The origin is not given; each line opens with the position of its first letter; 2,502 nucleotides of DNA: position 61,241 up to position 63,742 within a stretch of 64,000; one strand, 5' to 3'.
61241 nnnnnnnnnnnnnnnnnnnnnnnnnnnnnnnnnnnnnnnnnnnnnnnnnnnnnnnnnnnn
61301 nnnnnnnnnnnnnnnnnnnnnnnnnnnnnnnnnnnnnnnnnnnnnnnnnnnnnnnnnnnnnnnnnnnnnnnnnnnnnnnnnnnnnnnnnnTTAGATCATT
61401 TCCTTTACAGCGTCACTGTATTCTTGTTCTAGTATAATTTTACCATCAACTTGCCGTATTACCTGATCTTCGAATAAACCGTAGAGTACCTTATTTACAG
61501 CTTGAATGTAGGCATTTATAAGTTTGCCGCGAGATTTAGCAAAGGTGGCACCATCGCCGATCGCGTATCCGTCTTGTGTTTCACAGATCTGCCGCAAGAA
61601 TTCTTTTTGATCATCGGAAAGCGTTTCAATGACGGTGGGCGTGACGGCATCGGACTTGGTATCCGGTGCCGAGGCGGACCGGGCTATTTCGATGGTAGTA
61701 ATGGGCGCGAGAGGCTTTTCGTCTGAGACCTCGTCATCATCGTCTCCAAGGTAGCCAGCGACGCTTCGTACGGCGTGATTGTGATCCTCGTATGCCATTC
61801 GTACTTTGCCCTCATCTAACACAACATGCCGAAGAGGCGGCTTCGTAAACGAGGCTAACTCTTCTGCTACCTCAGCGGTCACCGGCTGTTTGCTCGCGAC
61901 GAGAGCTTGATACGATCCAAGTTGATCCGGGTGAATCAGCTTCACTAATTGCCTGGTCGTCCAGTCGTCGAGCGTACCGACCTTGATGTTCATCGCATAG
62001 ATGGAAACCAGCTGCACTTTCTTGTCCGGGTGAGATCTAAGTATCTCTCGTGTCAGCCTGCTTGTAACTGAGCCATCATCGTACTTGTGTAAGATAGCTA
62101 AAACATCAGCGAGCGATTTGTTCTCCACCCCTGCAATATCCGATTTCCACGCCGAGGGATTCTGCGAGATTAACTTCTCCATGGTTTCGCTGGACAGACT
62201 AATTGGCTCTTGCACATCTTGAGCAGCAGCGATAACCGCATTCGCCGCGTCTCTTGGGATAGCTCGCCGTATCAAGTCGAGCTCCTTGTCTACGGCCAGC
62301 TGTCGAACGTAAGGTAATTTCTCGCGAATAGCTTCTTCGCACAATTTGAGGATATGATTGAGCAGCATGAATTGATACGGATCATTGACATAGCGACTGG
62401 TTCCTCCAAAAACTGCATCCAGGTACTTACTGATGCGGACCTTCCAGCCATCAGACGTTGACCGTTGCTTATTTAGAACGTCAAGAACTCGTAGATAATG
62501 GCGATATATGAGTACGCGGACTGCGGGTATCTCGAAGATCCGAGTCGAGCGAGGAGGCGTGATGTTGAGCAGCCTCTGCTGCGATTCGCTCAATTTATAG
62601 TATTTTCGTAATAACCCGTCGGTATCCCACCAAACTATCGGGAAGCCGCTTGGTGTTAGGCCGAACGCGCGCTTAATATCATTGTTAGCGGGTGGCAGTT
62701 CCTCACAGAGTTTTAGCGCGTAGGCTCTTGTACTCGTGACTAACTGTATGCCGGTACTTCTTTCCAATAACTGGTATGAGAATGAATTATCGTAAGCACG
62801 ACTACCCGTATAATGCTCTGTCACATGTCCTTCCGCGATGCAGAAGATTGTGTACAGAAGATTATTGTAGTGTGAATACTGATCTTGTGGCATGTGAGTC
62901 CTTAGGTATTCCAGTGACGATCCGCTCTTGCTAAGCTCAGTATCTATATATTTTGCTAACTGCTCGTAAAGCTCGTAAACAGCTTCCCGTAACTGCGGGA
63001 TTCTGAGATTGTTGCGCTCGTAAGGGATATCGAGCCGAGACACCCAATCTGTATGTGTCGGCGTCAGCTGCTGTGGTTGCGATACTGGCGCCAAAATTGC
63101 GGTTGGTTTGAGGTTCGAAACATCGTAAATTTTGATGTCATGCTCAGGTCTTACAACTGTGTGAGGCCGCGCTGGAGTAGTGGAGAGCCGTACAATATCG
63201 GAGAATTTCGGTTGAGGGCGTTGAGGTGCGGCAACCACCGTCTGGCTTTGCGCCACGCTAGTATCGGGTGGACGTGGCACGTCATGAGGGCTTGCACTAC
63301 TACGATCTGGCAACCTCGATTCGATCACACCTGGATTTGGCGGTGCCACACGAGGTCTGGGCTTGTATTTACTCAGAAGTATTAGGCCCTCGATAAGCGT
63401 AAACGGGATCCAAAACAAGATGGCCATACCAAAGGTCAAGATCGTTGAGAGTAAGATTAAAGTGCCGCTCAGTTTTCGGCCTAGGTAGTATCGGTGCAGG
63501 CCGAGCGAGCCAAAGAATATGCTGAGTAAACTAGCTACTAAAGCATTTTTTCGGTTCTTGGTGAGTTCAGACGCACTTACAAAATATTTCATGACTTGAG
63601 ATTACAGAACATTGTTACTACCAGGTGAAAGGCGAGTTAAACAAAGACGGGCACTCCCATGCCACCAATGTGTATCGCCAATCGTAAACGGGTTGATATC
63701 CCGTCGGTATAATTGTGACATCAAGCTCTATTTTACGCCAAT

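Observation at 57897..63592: Three-gene Shango-like defence operon: TM2-domain/TerB-like protein, P-loop ATPase, Lhr-like helicase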

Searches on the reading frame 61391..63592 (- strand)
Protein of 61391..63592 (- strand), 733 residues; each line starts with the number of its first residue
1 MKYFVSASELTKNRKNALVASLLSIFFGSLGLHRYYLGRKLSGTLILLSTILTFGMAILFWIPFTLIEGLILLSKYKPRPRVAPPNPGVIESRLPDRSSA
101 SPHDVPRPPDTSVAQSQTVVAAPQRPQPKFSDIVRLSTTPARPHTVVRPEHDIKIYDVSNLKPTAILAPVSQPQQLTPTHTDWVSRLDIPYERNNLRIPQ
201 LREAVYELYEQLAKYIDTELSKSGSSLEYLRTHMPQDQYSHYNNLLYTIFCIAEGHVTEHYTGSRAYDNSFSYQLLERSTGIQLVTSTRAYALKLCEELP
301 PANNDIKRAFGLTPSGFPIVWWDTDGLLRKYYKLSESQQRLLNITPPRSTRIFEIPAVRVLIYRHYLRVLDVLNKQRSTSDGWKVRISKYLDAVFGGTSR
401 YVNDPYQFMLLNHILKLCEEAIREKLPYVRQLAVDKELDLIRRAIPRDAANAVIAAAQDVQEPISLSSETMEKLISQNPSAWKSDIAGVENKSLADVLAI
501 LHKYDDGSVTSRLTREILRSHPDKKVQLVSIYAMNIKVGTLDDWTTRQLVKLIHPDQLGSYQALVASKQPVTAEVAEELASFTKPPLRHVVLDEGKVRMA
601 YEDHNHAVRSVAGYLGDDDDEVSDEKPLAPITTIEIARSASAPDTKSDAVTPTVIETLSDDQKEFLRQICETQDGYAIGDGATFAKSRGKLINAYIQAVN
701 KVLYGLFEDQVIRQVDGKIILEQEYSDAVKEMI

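Call 5: search_protein_families(library=pfam, proteins=[window:61391-63592:-], max_evalue=1)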
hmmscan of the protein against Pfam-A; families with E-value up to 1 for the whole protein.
window:61391-63592:- (733 aa): 3 families
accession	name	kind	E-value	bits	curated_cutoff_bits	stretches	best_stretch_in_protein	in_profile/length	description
PF05154.21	TM2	-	1e-09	38.9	27.9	1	14-61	2-46/51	TM2 domain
PF15615.11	TerB_C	-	2.4e-08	34.8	26.3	1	587-729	14-147/148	TerB-C domain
PF20184.3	DUF6547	-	0.12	13.1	27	1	635-680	25-70/117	Family of unknown function (DUF6547)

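Call 6: search_protein_families(library=padloc, proteins=[window:61391-63592:-], max_evalue=0.01)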
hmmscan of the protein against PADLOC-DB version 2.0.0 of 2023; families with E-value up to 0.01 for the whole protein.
window:61391-63592:- (733 aa): 1 family
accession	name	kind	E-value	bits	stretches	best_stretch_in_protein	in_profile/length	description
PDLC03958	SngA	-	1.8e-14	52.3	1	320-732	189-526/528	-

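Call 12: find_homologous_proteins(query=window:61391-63592:-, max_evalue=0.001)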
Query window:61391-63592:- (733 aa): 12 proteins with E <= 0.001 among 8000 candidates.
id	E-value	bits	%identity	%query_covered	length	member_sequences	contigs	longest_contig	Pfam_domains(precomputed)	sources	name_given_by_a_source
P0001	0.0e+0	1646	100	100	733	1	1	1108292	PF15615.12,PF05154.22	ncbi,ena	-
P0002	4.5e-196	672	45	100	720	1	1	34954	PF15615.12,PF05154.22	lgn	-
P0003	1.3e-188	647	44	100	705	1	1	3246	PF15615.12,PF05154.22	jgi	-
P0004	3.3e-188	646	45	100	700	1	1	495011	PF15615.12,PF05154.22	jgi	jgi:TM2 domain-containing membrane protein YozV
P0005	4.6e-188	645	43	100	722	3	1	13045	PF15615.12,PF05154.22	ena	-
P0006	7.6e-185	634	43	100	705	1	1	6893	PF15615.12,PF05154.22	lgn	-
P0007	8.1e-178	611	42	100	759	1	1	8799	PF15615.12,PF05154.22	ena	-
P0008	4.1e-169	583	41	100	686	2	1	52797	PF15615.12,PF05154.22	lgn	-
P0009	1.7e-163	564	40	100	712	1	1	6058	PF15615.12,PF05154.22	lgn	-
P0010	8.0e-161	555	40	100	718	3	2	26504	PF15615.12,PF05154.22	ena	-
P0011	1.7e-160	554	40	100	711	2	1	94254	PF15615.12,PF05154.22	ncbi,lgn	-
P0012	3.7e-153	530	39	100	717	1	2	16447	PF15615.12,PF05154.22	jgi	-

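Call 15: find_encoding_contigs(protein=P0001, flank=10000, max_places=3)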
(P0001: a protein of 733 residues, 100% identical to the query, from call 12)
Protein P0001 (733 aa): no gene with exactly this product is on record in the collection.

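Call 16: find_encoding_contigs(protein=P0004, flank=10000, max_places=2)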
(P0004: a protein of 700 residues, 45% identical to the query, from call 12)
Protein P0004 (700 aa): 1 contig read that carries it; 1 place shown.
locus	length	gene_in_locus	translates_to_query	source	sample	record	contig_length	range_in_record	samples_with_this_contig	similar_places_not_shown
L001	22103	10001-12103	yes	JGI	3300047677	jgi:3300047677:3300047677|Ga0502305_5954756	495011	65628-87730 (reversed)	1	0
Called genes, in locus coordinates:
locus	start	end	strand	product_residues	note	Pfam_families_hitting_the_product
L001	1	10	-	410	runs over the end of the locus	-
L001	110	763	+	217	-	-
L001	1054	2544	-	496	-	PF00239:Resolvase, PF07508:Recombinase, PF13408:Zn_ribbon_recom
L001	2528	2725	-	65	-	-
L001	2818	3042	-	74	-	PF13560:HTH_31, PF12844:HTH_19, PF01381:HTH_3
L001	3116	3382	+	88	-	-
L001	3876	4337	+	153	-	-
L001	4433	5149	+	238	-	PF01909:NTP_transf_2 (weak), PF18765:Polbeta (weak)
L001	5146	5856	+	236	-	PF03575:Peptidase_S51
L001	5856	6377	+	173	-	PF13238:AAA_18, PF13521:AAA_28 (weak), PF13671:AAA_33 (faint)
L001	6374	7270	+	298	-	PF06108:DUF952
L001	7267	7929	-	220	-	PF00857:Isochorismatase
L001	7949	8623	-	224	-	-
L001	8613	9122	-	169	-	-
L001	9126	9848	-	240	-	PF18165:pP_pnuc_1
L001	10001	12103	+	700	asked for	PF05154:TM2, PF15615:TerB_C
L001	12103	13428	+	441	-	PF10923:BrxC_BrxD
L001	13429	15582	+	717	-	PF04851:ResIII, PF00270:DEAD, PF00271:Helicase_C, PF19306:WHD_Lhr (faint)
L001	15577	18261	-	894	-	PF26449:DUF8128, PF01935:DUF87, PF10412:TrwB_AAD_bind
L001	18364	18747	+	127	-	-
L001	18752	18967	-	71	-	PF13560:HTH_31, PF01381:HTH_3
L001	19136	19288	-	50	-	-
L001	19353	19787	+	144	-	-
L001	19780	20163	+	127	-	PF04002:RadC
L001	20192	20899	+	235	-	PF12686:DUF3800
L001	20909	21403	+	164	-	-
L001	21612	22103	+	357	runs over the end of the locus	PF09723:Zn_ribbon_8 (faint)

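Call 17: find_encoding_contigs(protein=P0011, flank=10000, max_places=2)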
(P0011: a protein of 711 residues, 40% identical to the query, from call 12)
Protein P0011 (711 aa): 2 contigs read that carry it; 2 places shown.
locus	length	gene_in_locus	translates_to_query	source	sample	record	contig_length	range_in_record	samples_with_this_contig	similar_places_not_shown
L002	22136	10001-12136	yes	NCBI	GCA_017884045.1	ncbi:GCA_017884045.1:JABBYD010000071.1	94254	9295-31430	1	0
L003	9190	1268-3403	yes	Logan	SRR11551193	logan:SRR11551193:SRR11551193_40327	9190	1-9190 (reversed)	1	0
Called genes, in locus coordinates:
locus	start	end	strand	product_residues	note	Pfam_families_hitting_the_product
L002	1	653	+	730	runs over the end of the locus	PF13185:GAF_2 (weak), PF00512:HisKA, PF02518:HATPase_c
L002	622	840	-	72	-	-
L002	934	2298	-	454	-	-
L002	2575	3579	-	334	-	-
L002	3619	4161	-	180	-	-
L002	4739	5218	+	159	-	-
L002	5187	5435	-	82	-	-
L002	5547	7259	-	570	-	PF00239:Resolvase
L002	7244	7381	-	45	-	-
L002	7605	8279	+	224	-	PF12762:DDE_Tnp_IS1595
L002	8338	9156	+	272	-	PF13814:Replic_Relax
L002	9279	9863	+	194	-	-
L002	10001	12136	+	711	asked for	PF05154:TM2, PF15615:TerB_C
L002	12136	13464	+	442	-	PF10923:BrxC_BrxD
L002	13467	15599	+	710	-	PF04851:ResIII (weak), PF00270:DEAD, PF00271:Helicase_C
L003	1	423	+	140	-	?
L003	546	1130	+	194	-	-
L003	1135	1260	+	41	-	-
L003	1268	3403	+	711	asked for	PF05154:TM2, PF15615:TerB_C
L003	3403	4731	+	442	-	PF10923:BrxC_BrxD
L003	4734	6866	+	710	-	PF04851:ResIII (weak), PF00270:DEAD, PF00271:Helicase_C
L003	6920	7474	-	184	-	-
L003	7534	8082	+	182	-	PF01327:Pep_deformylase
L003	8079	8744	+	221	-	PF02698:DUF218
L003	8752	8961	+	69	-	PF13560:HTH_31, PF12844:HTH_19 (weak), PF01381:HTH_3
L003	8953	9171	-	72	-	-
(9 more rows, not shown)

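Call 18: find_encoding_contigs(protein=P0008, flank=10000, max_places=2)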
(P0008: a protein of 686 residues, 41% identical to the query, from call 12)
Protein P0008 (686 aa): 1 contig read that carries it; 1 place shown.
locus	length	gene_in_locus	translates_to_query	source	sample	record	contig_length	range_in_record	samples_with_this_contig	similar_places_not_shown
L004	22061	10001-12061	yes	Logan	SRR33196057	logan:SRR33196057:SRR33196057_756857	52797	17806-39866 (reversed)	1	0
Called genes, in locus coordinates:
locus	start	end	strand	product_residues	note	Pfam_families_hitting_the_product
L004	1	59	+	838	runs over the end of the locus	PF00690:Cation_ATPase_N, PF00122:E1-E2_ATPase, PF00702:Hydrolase, PF13246:Cation_ATPase, PF00689:Cation_ATPase_C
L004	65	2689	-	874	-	PF04542:Sigma70_r2 (weak), PF02467:Whib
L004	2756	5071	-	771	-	PF00122:E1-E2_ATPase, PF00702:Hydrolase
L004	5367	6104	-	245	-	PF10988:DUF2807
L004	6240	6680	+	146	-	PF12802:MarR_2, PF01047:MarR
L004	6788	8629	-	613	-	PF00239:Resolvase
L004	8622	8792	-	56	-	-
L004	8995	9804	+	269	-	PF13814:Replic_Relax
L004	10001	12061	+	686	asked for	PF05154:TM2, PF15615:TerB_C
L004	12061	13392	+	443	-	PF10923:BrxC_BrxD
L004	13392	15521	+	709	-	PF04851:ResIII, PF00270:DEAD, PF00271:Helicase_C, PF19306:WHD_Lhr (faint)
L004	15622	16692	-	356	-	PF13191:AAA_16 (weak), PF00004:AAA, PF07728:AAA_5 (faint), PF17862:AAA_lid_3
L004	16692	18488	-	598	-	-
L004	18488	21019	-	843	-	PF00012:HSP70, PF06723:MreB_Mbl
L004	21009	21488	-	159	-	PF01025:GrpE (weak)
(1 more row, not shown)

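Call 19: find_related_loci(query=A1, collection=genome_contigs, flank=8000)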
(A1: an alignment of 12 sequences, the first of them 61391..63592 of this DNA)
Query A1 (733 aa) in genome_contigs; peptide patterns used: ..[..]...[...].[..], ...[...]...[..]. (x = any residue, [..] = any of these).
60 stretches matched a pattern, but none encodes a relative of the query by tblastn (E <= 1e-3).

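Call 23: search_protein_representatives(alignment_id=A1)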
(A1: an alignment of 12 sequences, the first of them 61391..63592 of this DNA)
Query: 12 sequences, 712 profile positions. Proteins with E-value up to 0.001 (for the whole library): 2816; up to 1e-10: 188; up to 1e-30: 66. The best 150 are listed.
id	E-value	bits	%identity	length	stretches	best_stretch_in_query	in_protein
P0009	0.0e+00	1139.0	-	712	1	1-712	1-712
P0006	0.0e+00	1119.5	-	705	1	1-712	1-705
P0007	0.0e+00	1025.6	-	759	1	2-712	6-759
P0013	1.1e-279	946.2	-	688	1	1-712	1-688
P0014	7.9e-274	926.9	-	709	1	1-712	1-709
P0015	1.7e-262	889.4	-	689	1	3-711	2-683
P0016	4.5e-203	693.0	-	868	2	136-712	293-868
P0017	6.1e-200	682.6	-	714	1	1-711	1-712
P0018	2.5e-174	598.0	-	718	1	3-712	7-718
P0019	2.8e-172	591.2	-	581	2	1-303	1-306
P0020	1.4e-159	549.2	-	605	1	134-712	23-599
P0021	2.6e-122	426.0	-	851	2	77-712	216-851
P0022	2.0e-114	399.9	-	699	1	2-712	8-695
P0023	7.8e-112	391.4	-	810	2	74-712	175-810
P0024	7.0e-102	358.5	-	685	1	2-712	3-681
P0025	1.4e-94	334.4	-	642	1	103-712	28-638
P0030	4.8e-89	316.1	-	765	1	160-710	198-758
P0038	5.7e-71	256.3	-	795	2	163-706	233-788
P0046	5.5e-64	233.2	-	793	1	164-711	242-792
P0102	1.9e-19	86.0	-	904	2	316-703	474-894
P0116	2.7e-16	75.6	-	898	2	308-706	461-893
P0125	6.1e-15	71.1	-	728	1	273-708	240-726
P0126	2.6e-14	69.0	-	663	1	388-712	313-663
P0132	1.4e-13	66.6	-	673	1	321-709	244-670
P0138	4.4e-13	64.9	-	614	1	315-706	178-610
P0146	1.2e-12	63.5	-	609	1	316-706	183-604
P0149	1.7e-12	63.0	-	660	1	318-706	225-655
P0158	3.9e-12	61.8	-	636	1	373-711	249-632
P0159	4.3e-12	61.7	-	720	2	342-707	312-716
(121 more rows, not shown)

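Call 27: search_protein_families(library=pfam, proteins=[P0020, P0025, P0030, P0038, P0046, P0016, P0102, P0116, P0132, P0159], max_evalue=0.01)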
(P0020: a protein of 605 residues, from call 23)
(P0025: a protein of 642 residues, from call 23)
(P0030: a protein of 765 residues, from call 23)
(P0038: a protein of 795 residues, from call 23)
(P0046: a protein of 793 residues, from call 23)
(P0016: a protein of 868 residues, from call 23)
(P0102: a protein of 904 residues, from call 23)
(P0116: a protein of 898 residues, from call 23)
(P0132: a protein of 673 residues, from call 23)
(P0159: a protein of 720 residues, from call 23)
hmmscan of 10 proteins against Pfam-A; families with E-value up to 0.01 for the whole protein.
P0020 (605 aa): 1 family
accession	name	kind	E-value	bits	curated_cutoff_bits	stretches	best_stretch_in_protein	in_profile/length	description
PF15615.11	TerB_C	-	2e-08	35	26.3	1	461-591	15-143/148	TerB-C domain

P0025 (642 aa): 1 family
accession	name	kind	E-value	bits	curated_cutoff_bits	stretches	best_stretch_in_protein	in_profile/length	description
PF15615.11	TerB_C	-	5.3e-10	40.1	26.3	1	503-631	11-144/148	TerB-C domain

P0030 (765 aa): 2 families
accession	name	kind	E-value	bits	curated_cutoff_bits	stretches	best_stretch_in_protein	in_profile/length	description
PF00072.30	Response_reg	-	6.6e-13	49.2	30.2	1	51-160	1-108/111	Response regulator receiver domain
PF15615.11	TerB_C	-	3.7e-11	43.9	26.3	1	611-756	7-147/148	TerB-C domain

P0038 (795 aa): 2 families
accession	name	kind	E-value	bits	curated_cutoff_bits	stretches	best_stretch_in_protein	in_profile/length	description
PF15615.11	TerB_C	-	1.5e-12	48.4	26.3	1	651-785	12-141/148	TerB-C domain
PF00072.30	Response_reg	-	5.1e-08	33.5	30.2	1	78-165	9-93/111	Response regulator receiver domain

P0046 (793 aa): 2 families
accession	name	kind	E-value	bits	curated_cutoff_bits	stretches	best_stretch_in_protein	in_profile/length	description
PF00072.30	Response_reg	-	2.7e-14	53.7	30.2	1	76-187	1-108/111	Response regulator receiver domain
PF15615.11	TerB_C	-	4e-07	30.8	26.3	1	649-783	4-141/148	TerB-C domain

P0016 (868 aa): 3 families
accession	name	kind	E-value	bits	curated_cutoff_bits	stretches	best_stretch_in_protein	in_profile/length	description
PF05154.21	TM2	-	2.2e-07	31.4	27.9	1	22-68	2-48/51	TM2 domain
PF15615.11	TerB_C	-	2e-05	25.3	26.3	1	715-862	7-145/148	TerB-C domain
PF14470.12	bPH_3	-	0.00082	20.2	23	1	150-223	19-91/95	Bacterial PH domain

P0102 (904 aa): 3 families
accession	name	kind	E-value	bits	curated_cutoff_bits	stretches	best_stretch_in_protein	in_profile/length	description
PF15615.11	TerB_C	-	2.2e-14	54.3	26.3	1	753-895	5-143/148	TerB-C domain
PF05154.21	TM2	-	7.4e-11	42.5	27.9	1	130-180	2-51/51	TM2 domain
PF08239.17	SH3_3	-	3.9e-07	30.6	27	1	30-76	2-49/54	Bacterial SH3 domain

P0116 (898 aa): 2 families
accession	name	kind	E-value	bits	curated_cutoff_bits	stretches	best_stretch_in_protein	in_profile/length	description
PF15615.11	TerB_C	-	2.1e-30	106.3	26.3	1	743-895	4-147/148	TerB-C domain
PF05154.21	TM2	-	1.4e-14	54.5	27.9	1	2-51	3-51/51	TM2 domain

P0132 (673 aa): 2 families
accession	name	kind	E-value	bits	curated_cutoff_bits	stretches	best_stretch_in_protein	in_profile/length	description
PF15615.11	TerB_C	-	2.3e-23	83.5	26.3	1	527-669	13-147/148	TerB-C domain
PF09397.16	FtsK_gamma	-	0.00016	21.8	30.6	1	146-205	3-62/63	Ftsk gamma domain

P0159 (720 aa): 3 families
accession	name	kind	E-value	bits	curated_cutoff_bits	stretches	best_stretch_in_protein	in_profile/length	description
PF09397.16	FtsK_gamma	-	2.4e-26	91.6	30.6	1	192-253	2-63/63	Ftsk gamma domain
PF15615.11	TerB_C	-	7.4e-23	81.8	26.3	1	569-715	8-145/148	TerB-C domain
PF07139.16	SPATS2-like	-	0.0013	18.9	25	0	527-571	235-279/309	Spermatogenesis-associated serine-rich protein 2-like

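Call 36: search_protein_families(library=padloc, proteins=[P0125, P0126, P0132, P0146, P0149, P0158, P0159, P0138, P0020, P0030], max_evalue=0.001)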
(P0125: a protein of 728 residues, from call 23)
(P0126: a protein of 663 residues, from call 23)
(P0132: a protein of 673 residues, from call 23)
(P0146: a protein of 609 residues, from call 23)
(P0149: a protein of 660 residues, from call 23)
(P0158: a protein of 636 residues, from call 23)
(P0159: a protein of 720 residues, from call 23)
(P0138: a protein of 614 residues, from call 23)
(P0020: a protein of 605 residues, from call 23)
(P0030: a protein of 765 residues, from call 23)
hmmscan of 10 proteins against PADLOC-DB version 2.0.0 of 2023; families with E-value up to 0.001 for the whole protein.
P0125 (728 aa): 1 family
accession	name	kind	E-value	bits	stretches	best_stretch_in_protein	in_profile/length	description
PDLC03958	SngA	-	1.1e-28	99.2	1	108-726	63-523/528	-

P0126 (663 aa): 1 family
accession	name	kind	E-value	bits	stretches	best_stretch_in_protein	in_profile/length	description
PDLC03958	SngA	-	4.8e-34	116.8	1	74-662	64-526/528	-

P0132 (673 aa): 1 family
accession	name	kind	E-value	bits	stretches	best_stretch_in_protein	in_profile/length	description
PDLC03958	SngA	-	7.7e-40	136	1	58-670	108-524/528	-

P0146 (609 aa): 1 family
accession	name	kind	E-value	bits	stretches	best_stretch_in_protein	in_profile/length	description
PDLC03958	SngA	-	7.6e-30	103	1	43-606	95-523/528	-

P0149 (660 aa): 1 family
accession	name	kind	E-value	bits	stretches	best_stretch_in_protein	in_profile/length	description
PDLC03958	SngA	-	2.1e-30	104.9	1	90-656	98-522/528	-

P0158 (636 aa): 1 family
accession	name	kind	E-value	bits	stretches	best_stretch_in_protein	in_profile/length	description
PDLC03958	SngA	-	5.7e-15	53.9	1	223-631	143-525/528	-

P0159 (720 aa): 1 family
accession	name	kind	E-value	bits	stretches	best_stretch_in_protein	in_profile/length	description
PDLC03958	SngA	-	1.6e-45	154.7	1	74-718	87-524/528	-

P0138 (614 aa): 1 family
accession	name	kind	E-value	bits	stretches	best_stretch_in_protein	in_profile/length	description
PDLC03958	SngA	-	6.6e-29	99.9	1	174-612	190-524/528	-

P0020 (605 aa): 1 family
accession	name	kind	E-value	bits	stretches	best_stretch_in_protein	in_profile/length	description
PDLC03958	SngA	-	3.6e-12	44.7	1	415-598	355-526/528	-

P0030 (765 aa): 1 family
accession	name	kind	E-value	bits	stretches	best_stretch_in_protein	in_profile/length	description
PDLC03958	SngA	-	3.1e-22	77.9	1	392-759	216-526/528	-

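Call 56: predict_structure(alignment_id=A2)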
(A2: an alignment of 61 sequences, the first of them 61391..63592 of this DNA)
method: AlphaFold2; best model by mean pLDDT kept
length: 733 residues; sequences in the alignment: 61
mean_pLDDT: 84.4   pTM: 0.60
mean pLDDT of the five models: 84.4, 83.3, 83.2, 83.1, 82.7
residues with pLDDT >= 90: 514; 70-90: 78; 50-70: 31; < 50: 110
segments of 3 or more residues with pLDDT < 50: 83-149, 616-653
pLDDT, mean of each block of 10 residues (from residue 1): 83 93 96 95 96 95 96 85 47 36 40 32 37 39 44 65 64 54 90 92 97 98 96 78 88 97 88 95 98 97 96 95 95 93 95 96 98 97 96 88 85 98 96 98 98 98 94 95 96 98 95 98 98 98 98 98 98 98 90 85 85 52 38 37 35 70 98 96 98 97 94 97 95 90
secondary structure, 60 per line:
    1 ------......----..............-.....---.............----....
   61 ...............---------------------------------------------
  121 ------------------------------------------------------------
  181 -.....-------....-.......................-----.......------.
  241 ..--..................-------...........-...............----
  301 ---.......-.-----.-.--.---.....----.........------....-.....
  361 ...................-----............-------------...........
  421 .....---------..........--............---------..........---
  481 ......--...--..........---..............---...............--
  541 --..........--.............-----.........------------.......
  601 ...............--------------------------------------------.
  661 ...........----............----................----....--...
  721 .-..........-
elements in order (helices of 4 or more, strands of 3 or more residues): H7-12 H17-30 H32-36 H40-52 H57-75 H182-186 H194-197 H199-221 H227-233 H245-262 H270-280 H282-296 H304-310 H327-331 H336-344 H351-354 H356-379 H385-396 H410-425 H435-444 H447-458 H468-477 H481-486 H494-503 H507-520 H524-538 H543-552 H555-567 H573-581 H594-615 H660-671 H678-687 H692-707 E712-715 E718-721 H723-732
